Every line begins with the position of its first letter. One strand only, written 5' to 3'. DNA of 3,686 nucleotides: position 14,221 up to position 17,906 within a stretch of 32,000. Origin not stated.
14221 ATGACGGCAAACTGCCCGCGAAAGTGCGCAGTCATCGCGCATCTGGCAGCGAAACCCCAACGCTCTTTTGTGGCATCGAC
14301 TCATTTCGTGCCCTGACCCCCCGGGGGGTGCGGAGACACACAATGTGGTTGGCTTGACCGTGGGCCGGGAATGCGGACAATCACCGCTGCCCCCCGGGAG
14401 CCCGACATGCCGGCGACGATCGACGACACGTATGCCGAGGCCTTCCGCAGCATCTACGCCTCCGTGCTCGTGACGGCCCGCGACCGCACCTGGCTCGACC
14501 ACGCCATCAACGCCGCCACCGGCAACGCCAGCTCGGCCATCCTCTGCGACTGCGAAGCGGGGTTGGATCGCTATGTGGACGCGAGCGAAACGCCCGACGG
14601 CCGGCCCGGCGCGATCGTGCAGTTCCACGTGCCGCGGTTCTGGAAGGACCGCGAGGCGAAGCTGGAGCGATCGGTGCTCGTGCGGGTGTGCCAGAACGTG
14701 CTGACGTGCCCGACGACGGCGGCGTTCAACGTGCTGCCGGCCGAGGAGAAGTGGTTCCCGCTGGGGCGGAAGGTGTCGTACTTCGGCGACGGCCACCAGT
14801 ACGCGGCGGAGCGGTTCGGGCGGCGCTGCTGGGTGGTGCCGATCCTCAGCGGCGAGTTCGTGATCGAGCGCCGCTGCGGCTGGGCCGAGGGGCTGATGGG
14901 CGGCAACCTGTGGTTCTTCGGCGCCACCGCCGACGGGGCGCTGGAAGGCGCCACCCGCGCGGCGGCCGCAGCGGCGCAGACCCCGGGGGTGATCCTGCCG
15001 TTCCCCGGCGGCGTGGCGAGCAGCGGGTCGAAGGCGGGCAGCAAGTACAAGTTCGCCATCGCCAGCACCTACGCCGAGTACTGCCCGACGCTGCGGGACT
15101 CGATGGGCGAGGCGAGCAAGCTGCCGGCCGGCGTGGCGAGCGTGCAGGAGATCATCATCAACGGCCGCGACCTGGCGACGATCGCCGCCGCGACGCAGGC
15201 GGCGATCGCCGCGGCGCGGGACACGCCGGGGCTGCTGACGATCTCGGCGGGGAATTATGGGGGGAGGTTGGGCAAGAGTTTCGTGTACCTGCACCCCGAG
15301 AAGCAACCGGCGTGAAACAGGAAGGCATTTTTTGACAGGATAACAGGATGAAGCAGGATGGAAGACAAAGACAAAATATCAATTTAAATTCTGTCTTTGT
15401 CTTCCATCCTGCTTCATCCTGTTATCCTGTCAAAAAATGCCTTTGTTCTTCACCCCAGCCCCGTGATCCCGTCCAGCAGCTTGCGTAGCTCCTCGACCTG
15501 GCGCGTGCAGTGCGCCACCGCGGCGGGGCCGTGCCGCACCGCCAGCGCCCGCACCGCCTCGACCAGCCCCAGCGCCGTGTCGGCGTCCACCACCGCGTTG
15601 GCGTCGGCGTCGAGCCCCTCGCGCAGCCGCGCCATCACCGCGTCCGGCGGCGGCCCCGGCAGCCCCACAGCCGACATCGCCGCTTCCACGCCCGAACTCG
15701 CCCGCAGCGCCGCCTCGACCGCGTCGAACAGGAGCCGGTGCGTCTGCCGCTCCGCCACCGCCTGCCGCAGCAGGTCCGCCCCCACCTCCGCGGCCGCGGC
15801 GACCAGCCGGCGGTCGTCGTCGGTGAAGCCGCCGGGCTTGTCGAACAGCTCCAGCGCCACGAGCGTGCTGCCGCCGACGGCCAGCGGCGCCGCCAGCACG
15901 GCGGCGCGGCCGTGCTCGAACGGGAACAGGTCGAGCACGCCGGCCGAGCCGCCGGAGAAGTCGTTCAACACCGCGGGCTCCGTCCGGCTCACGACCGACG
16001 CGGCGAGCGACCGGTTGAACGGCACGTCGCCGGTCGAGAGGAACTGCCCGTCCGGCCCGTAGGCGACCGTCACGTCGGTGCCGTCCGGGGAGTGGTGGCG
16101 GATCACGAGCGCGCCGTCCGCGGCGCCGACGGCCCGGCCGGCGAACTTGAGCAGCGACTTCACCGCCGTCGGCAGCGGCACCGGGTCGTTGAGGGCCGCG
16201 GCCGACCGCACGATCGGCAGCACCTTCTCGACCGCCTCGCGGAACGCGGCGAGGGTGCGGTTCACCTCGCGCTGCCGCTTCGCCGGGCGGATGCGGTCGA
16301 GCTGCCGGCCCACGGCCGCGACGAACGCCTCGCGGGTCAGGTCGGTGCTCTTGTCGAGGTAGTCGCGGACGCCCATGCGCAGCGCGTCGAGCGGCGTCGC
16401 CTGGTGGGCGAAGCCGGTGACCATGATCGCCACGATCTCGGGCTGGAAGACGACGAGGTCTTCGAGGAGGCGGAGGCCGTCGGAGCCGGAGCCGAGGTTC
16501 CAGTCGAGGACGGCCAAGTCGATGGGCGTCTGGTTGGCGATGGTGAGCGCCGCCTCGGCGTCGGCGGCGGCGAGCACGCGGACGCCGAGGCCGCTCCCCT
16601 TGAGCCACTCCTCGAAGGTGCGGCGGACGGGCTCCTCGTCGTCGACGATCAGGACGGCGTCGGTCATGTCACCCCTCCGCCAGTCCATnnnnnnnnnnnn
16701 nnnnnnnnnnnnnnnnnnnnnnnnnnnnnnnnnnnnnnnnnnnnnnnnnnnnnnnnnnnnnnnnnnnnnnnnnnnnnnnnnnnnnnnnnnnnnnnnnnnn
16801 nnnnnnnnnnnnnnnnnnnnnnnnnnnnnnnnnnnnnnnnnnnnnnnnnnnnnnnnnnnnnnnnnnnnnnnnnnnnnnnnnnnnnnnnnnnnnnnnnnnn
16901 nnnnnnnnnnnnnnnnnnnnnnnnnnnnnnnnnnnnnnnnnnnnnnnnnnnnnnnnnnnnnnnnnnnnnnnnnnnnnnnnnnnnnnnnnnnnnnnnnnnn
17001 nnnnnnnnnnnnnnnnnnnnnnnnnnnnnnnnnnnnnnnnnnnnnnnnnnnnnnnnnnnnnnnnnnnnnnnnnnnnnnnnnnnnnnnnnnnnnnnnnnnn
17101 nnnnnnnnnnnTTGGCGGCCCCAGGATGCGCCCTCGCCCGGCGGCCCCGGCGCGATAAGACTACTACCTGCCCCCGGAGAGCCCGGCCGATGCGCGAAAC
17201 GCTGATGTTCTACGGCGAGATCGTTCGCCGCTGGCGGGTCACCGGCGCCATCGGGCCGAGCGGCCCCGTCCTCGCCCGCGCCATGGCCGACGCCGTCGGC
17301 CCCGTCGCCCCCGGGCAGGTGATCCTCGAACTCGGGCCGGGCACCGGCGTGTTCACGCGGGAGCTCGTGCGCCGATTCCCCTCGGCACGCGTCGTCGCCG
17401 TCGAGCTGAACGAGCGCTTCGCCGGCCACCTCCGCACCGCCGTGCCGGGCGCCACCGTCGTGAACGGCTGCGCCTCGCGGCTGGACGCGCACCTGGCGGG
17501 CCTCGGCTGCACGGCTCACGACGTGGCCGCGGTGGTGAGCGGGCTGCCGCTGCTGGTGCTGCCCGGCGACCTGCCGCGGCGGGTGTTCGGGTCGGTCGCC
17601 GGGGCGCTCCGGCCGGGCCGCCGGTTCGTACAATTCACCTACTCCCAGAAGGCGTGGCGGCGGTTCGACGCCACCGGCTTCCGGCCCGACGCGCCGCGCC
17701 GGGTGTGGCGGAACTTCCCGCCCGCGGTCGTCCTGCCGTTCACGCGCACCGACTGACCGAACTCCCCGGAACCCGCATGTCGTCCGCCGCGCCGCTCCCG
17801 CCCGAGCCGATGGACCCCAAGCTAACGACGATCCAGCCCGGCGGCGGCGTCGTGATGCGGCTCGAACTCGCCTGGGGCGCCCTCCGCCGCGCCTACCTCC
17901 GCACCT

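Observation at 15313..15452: Mismatch-free palindrome with 52-bp arms, AT-rich, centred between two convergent stop codons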

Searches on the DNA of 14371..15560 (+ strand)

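Call 10: search_dna_similar(query=window:15305-15460:+, collection=plasmids, mode=distant, max_evalue=0.01, max_rows=40)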
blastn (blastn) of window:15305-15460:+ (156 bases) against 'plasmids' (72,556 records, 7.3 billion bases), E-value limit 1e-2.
Records with a match: 1; places in all: 1; records where one place covers at least 80% of the query: 0.
Best place of each record, by identity: 95-99% 1.
By first word of the organism name: Nostoc 1.
By predicted mobility (MOB-suite, as given by PLSDB): non-mobilizable 1.
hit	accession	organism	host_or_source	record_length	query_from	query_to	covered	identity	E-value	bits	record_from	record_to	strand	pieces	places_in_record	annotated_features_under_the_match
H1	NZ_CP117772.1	Nostoc sp. UHCC 0926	whole organism,lichen surface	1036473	60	88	19%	96.7%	1e-2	47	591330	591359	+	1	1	none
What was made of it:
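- Tried and rejected: Plasmid BLAST of the element: only a chance 30-nt Nostoc hit (call 10).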

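Call 37: search_rna_families(source=window, start=15200, end=15560, threshold=evalue, max_evalue=10, show_alignments=3)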
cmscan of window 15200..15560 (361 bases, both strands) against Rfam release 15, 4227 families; matches with E-value up to 10: 47.
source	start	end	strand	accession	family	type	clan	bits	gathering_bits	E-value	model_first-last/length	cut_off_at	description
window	15297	15472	-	RF04139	MIR841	Gene; miRNA;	-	65.7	200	1.5e-13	1-212/212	no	MIR841 microRNA precursor family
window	15303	15465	+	RF04139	MIR841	Gene; miRNA;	-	65.3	200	1.9e-13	1-212/212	no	MIR841 microRNA precursor family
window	15327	15438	-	RF04173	MIR847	Gene; miRNA;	-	61.2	184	7.6e-13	1-164/164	no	MIR847 microRNA precursor family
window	15327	15438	+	RF04173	MIR847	Gene; miRNA;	-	60.8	184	9.3e-13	1-164/164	no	MIR847 microRNA precursor family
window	15327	15438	+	RF03781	mir-4524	Gene; miRNA;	-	56.6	68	2.9e-12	1-84/84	no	mir-4524 microRNA precursor family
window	15327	15438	-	RF03781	mir-4524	Gene; miRNA;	-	56.6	68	2.9e-12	1-84/84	no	mir-4524 microRNA precursor family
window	15330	15436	+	RF03516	MIR5229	Gene; miRNA;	-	56.2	80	3.5e-12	1-87/87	no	MIR5229 microRNA precursor family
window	15337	15428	+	RF03714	MIR774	Gene; miRNA;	-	53.4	80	5.2e-10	1-98/98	no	MIR774 microRNA precursor family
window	15324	15441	-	RF04171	MIR1509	Gene; miRNA;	-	51.8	87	7e-10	1-121/121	no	MIR1509 microRNA precursor family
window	15317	15449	+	RF01911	MIR2118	Gene; miRNA;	-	48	85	1.8e-08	1-170/170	no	MIR2118 microRNA precursor family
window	15329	15436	-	RF03792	MIR6462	Gene; miRNA;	-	47.9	96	9.7e-08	1-119/119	no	MIR6462 microRNA precursor family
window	15306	15458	-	RF01911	MIR2118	Gene; miRNA;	-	47.2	85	2.9e-08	1-170/170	no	MIR2118 microRNA precursor family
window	15329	15436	+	RF03792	MIR6462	Gene; miRNA;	-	47.2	96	1.4e-07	1-119/119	no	MIR6462 microRNA precursor family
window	15345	15420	+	RF02095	mir-2985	Gene; miRNA;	-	46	68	9.2e-09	1-71/71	no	mir-2985 microRNA precursor family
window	15336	15429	-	RF00828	mir-75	Gene; miRNA;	-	43.9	60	1.6e-08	1-92/92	no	mir-75 microRNA precursor family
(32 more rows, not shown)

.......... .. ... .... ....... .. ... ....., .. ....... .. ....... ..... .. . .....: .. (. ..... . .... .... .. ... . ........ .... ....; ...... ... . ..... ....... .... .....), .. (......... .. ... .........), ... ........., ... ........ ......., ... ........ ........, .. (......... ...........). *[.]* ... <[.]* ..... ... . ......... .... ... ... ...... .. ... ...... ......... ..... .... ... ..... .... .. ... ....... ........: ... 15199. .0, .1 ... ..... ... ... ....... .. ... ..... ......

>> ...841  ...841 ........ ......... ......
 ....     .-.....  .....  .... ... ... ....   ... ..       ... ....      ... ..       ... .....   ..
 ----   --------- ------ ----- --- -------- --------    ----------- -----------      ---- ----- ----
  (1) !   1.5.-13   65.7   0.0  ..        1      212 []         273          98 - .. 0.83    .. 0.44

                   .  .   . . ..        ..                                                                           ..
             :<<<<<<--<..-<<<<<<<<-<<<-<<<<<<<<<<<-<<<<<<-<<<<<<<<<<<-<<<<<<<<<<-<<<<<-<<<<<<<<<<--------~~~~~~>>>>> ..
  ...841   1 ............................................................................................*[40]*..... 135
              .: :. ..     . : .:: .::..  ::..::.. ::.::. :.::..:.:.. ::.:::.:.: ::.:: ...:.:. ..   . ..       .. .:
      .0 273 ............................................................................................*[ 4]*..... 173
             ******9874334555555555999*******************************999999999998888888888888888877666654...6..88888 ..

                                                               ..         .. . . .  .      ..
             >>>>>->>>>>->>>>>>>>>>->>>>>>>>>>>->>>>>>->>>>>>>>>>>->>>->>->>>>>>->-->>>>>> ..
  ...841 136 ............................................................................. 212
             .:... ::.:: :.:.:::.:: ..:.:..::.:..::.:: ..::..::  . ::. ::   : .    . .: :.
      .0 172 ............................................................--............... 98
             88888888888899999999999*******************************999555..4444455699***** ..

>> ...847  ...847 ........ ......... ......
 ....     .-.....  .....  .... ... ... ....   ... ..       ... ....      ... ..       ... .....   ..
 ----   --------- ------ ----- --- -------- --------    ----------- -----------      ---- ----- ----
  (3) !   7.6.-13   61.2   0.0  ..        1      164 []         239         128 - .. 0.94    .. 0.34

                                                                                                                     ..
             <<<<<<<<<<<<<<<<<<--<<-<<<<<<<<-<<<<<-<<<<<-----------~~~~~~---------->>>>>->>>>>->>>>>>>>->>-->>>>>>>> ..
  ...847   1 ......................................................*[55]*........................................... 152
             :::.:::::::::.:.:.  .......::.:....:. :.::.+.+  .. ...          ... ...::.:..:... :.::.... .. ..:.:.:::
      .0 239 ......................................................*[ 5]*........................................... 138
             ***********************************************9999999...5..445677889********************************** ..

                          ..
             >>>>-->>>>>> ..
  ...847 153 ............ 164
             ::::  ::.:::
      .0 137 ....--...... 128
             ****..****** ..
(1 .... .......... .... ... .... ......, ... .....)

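Call 38: search_rna_families(sources=[L015, L022, L027, L036, L056, L083, L089, L096, L103, L110, L129, L101, L040, L082, L061, L044, L009], threshold=gathering)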
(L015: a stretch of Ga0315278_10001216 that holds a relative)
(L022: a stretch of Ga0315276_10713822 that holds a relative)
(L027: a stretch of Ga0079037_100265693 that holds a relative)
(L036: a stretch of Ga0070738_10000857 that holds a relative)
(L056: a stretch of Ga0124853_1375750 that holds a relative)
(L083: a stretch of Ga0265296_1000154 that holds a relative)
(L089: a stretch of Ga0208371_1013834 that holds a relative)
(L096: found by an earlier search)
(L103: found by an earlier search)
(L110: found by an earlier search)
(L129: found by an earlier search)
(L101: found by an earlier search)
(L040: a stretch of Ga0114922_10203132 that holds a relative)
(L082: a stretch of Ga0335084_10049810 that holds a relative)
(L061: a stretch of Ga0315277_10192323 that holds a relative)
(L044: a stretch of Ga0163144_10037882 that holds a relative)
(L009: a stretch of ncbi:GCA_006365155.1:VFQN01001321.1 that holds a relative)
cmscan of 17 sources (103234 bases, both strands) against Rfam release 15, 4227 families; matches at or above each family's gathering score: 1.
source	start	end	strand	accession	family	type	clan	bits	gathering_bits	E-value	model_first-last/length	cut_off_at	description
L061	395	468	+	RF00005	tRNA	Gene; tRNA;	CL00001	69.5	29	6.7e-13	1-71/71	no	tRNA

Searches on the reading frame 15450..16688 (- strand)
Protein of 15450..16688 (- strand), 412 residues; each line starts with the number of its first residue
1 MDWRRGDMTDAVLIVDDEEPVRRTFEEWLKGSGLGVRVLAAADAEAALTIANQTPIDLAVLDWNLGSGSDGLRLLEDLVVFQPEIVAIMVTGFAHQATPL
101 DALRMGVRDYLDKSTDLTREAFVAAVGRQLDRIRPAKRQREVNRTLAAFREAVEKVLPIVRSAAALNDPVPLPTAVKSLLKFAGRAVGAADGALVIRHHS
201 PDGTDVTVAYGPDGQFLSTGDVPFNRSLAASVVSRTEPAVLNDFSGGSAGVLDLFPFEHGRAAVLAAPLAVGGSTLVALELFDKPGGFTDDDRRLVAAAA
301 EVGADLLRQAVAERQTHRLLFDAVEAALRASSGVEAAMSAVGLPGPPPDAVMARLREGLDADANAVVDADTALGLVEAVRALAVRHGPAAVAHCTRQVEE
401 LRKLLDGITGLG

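Call 6: search_protein_families(library=ncbifam, proteins=[window:15450-16688:-])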
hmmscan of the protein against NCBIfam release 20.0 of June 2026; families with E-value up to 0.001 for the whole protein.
window:15450-16688:- (412 aa): 56 families (the best 25 are shown)
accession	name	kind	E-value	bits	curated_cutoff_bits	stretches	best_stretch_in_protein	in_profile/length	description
NF051870.1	NAssimRespRegNtrX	equivalog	9.7e-13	47.8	600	1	11-143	3-132/452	nitrogen assimilation response regulator NtrX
NF033791.1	ActR_PrrA_rreg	equivalog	4e-12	46.5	250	1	11-118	3-107/173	ActR/PrrA/RegA family redox response regulator transcription factor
NF008034.0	PRK10766.1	equivalog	9.1e-12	45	275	1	8-143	1-130/231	two-component system response regulator TorR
NF008469.0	PRK11361.1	equivalog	1.2e-11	44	714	1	10-134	5-126/461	acetoacetate metabolism transcriptional regulator AtoC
NF006900.1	PRK09390.1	equivalog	5.8e-11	42.3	255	1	11-145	6-135/203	response regulator FixJ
TIGR02154.1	PhoB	equivalog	1.7e-10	40.6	296.2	1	8-143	1-133/226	phosphate regulon transcriptional regulator PhoB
NF045505.1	RR_RssB_Pseudo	equivalog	3e-10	39.7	700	1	11-146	7-138/394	two-component system response regulator RssB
NF001965.0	PRK00742.1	subfamily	4e-10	39.4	293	1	11-148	5-142/357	chemotaxis-specific protein-glutamate methyltransferase CheB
NF047785.1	respo_reg_MadR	equivalog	1.3e-09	37.7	300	1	12-125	3-116/209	MadR family response regulator transcription factor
TIGR01818.1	ntrC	equivalog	2.7e-09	36.3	558.6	1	12-141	1-125/463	nitrogen regulation protein NR(I)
NF053512.1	nitric_RR_NosR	exception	3e-09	36.4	400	1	12-113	1-100/422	response regulator c-di-GMP phosphodiesterase, NosR family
NF007005.1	PRK09468.1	equivalog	4.1e-09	36.2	331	1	9-116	3-107/237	osmolarity response regulator transcription factor OmpR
NF045944.1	ResRegRpaBCyano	equivalog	4.4e-09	36.1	330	1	13-141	1-126/229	response regulator transcription factor RpaB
NF007969.0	PRK10693.1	equivalog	6.2e-09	35.3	329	1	11-118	9-114/337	two-component system response regulator RssB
NF047654.1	DiguCycDgcRLepto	equivalog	1.3e-08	34.1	500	1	10-116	3-108/295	diguanylate cyclase DgcR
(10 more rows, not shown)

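Call 7: search_protein_families(library=pfam, proteins=[window:15450-16688:-])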
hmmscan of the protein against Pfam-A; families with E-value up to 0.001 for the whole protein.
window:15450-16688:- (412 aa): 3 families
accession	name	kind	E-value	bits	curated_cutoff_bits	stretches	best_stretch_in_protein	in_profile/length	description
PF00072.30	Response_reg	-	3.3e-18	66.3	30.2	1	12-117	1-103/111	Response regulator receiver domain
PF13185.12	GAF_2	-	3.7e-07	30.9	28.6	1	175-305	7-133/136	GAF domain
PF01590.32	GAF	-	1.4e-05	26.1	22.4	1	174-301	4-127/133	GAF domain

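Call 12: find_encoding_contigs(protein=window:15450-16688:-, flank=10000, max_places=10)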
Protein window:15450-16688:- (412 aa): no gene with exactly this product is on record in the collection.

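Call 61: find_homologous_proteins(query=window:15450-16688:-, max_evalue=1e-60)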
Query window:15450-16688:- (412 aa): 1667 proteins with E <= 1e-60 among 8000 candidates; the best 120 are listed.
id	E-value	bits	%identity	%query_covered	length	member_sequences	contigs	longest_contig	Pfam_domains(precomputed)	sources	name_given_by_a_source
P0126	2.3e-242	822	96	98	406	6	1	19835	PF13185.13,PF01590.33,PF00072.31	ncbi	-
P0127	3.3e-242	822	96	98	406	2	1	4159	PF13185.13,PF00072.31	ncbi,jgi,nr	ncbi:MAG TPA: response regulator [Urbifossiella sp.]|nr:response regulator [Urbifossiella sp.]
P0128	2.6e-228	776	91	98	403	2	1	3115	PF13185.13,PF00072.31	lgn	-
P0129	6.2e-228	775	92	98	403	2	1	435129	PF13185.13,PF01590.33,PF00072.31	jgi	jgi:two-component system nitrogen regulation response regulator NtrX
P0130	1.1e-227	774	90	98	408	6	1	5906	PF00072.31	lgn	-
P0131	3.8e-221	752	89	98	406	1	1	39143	PF13185.13,PF00072.31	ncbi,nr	ncbi:response regulator [bacterium]|nr:response regulator [bacterium]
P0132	3.8e-217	739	88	98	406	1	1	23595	PF13185.13,PF00072.31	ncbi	-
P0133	1.0e-201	688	82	98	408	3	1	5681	PF13185.13,PF00072.31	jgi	-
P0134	8.3e-200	682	81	98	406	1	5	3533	PF13185.13,PF01590.33,PF00072.31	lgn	-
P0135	6.3e-199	679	81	98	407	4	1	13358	PF13185.13,PF01590.33,PF00072.31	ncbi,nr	ncbi:MAG: response regulator [Gemmataceae bacterium]|nr:response regulator [Gemmataceae bacterium]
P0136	3.8e-198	677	80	98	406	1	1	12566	PF13185.13,PF01590.33,PF00072.31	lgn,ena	-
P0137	1.8e-197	674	80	98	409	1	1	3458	PF00072.31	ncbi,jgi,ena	jgi:DNA-binding response OmpR family regulator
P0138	1.6e-193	661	78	98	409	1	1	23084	PF00072.31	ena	-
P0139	5.9e-193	659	79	98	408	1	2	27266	PF13185.13,PF00072.31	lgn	-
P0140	9.9e-191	652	79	98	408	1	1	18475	PF00072.31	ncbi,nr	ncbi:MAG: transcriptional regulator [Gemmataceae bacterium]|nr:transcriptional regulator [Gemmatacea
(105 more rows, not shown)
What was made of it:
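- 15450..16688 (-): Response-regulator receiver + GAF protein. Homologues are 403-409 aa, which implies a start near 16670. Pfam Response_reg 3e-18 and GAF_2 4e-7 (call 7); homologues at 96% identity (call 61).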

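Call 62: find_encoding_contigs(protein=P0126, flank=8000, max_places=4)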
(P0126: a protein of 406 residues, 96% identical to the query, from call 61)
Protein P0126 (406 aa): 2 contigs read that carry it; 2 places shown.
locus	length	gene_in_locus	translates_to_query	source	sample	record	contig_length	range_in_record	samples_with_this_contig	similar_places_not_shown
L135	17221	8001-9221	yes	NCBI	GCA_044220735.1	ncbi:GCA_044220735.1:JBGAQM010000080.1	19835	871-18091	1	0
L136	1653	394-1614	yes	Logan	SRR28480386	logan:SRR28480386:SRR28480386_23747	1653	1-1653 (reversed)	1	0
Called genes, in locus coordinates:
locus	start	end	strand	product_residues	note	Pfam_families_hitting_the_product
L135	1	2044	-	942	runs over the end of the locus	-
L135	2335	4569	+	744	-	PF13432:TPR_16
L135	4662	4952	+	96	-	PF00226:DnaJ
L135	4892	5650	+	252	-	PF01025:GrpE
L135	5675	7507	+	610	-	PF00012:HSP70, PF06723:MreB_Mbl, PF00012:HSP70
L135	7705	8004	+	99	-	-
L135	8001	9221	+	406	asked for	PF00072:Response_reg, PF01590:GAF (faint), PF13185:GAF_2 (weak)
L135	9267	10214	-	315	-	PF01913:FTR, PF02741:FTR_C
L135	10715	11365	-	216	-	PF00753:Lactamase_B, PF12706:Lactamase_B_2 (weak)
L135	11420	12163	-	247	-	PF14067:LssY_C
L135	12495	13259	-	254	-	PF14023:Bestrophin-like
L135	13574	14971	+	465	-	PF07394:DUF1501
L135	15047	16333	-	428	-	PF01011:PQQ (faint), PF13360:PQQ_2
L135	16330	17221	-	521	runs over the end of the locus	PF00890:FAD_binding_2 (faint), PF01593:Amino_oxidase, PF13450:NAD_binding_8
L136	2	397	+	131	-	?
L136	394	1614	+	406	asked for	PF00072:Response_reg, PF01590:GAF (faint), PF13185:GAF_2 (weak)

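Call 63: find_encoding_contigs(protein=P0127, flank=4000, max_places=3)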
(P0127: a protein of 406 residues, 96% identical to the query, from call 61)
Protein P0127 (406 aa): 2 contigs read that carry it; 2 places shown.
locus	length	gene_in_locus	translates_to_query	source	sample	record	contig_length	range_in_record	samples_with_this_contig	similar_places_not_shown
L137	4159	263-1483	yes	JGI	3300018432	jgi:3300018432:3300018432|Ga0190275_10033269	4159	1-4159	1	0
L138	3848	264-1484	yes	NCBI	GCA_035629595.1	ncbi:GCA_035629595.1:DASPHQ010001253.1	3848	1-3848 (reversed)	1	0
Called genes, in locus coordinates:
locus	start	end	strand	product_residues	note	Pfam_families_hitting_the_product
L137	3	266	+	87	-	?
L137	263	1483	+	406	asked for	PF00072:Response_reg, PF13185:GAF_2 (weak)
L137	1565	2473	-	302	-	PF01913:FTR, PF02741:FTR_C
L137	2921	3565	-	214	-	PF00753:Lactamase_B, PF12706:Lactamase_B_2 (weak)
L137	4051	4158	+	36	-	?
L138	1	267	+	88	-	?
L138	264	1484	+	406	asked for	PF00072:Response_reg, PF13185:GAF_2 (weak)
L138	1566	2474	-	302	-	PF01913:FTR, PF02741:FTR_C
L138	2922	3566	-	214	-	PF00753:Lactamase_B, PF12706:Lactamase_B_2 (weak)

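Call 64: find_encoding_contigs(protein=P0129, flank=10000, max_places=3)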
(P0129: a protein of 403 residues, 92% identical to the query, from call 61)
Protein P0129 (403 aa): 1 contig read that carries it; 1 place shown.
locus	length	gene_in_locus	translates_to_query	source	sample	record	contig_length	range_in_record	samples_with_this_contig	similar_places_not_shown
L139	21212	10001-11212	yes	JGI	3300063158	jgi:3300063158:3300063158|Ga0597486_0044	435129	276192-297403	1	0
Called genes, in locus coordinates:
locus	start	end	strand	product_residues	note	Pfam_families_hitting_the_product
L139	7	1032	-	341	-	-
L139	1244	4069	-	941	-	-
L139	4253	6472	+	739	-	PF13432:TPR_16 (weak)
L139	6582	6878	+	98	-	PF00226:DnaJ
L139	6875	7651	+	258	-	PF01025:GrpE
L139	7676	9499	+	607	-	PF00012:HSP70, PF06723:MreB_Mbl, PF00012:HSP70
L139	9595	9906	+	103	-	-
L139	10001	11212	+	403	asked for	PF00072:Response_reg, PF01590:GAF (faint), PF13185:GAF_2 (weak)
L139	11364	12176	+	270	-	PF00082:Peptidase_S8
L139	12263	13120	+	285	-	PF01590:GAF, PF13185:GAF_2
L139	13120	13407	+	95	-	-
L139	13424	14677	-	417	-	PF04055:Radical_SAM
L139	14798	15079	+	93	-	-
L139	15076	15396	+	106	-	PF05016:ParE_toxin (weak)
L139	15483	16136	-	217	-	PF11181:YflT (faint)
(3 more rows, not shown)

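Call 99: find_encoding_contigs(protein=P0131, flank=10000, max_places=3)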
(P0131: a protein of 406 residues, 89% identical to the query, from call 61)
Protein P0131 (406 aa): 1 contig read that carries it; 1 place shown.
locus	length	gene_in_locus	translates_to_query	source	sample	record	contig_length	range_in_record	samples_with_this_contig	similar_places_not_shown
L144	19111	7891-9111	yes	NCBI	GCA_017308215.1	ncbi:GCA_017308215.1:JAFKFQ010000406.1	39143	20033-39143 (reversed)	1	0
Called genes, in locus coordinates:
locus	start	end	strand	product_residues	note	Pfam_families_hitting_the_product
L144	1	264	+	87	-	?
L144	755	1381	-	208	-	-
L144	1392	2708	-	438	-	-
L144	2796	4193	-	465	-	PF12708:Pect-lyase_RHGA_epim, PF13229:Beta_helix, PF05048:NosD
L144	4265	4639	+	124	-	-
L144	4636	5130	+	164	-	PF00575:S1, PF23459:S1_RRP5 (weak), PF18614:RNase_II_C_S1 (faint)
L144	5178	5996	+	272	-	PF00027:cNMP_binding, PF00498:FHA (weak)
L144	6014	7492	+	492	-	PF07394:DUF1501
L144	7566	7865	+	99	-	-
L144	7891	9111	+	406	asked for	PF00072:Response_reg, PF13185:GAF_2 (weak)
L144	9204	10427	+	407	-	PF01011:PQQ (faint), PF13360:PQQ_2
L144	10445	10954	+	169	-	-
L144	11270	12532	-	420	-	PF16656:Pur_ac_phosph_N (weak), PF00149:Metallophos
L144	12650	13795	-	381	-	PF00266:Aminotran_5, PF01053:Cys_Met_Meta_PP (weak)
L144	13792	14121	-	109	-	-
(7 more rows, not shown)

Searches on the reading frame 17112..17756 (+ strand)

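Call 68: search_protein_families(library=pfam, proteins=[window:17112-17756:+], max_evalue=0.0001)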
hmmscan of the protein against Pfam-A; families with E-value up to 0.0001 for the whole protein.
window:17112-17756:+ (214 aa): 2 families
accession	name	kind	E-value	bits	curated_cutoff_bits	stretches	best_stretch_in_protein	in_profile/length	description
PF00398.26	RrnaAD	-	2e-07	30.8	24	1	66-111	29-72/263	Ribosomal RNA adenine dimethylase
PF13649.12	Methyltransf_25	-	4.9e-07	30.8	27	1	71-169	1-96/97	Methyltransferase domain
